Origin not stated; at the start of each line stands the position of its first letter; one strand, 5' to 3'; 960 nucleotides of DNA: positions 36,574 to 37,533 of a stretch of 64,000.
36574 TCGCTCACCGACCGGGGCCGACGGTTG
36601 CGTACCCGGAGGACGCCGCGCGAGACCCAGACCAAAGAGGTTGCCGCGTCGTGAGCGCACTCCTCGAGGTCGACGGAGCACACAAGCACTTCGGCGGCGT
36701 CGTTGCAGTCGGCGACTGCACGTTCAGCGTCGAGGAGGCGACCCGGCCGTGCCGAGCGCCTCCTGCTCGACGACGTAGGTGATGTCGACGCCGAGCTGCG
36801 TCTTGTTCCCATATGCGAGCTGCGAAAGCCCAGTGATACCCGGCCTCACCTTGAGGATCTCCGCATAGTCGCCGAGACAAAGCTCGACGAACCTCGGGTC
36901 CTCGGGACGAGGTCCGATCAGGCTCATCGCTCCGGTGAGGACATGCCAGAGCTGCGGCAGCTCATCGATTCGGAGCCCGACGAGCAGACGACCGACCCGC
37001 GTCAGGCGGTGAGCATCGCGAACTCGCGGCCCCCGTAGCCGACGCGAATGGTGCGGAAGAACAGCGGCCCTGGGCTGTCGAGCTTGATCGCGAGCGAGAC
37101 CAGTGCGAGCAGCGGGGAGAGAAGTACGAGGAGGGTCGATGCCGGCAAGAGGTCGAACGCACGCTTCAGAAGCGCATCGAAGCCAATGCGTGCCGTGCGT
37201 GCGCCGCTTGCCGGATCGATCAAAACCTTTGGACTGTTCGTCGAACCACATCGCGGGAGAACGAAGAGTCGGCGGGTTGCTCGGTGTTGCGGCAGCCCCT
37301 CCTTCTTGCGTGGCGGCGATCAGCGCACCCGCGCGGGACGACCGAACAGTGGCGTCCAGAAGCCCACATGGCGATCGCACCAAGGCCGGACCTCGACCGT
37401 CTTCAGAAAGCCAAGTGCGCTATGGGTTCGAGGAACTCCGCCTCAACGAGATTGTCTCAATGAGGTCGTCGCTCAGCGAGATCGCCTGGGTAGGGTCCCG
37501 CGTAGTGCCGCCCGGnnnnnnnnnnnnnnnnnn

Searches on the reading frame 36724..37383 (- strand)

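Call 88: search_protein_families(library=pfam, proteins=[window:36724-37383:-], max_evalue=0.001)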
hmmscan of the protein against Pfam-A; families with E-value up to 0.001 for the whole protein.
window:36724-37383:- (219 aa): 1 family
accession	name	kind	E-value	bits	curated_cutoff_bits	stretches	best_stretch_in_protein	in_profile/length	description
PF02397.22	Bac_transf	-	2.3e-23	83.1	27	1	121-205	70-159/179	Bacterial sugar transferase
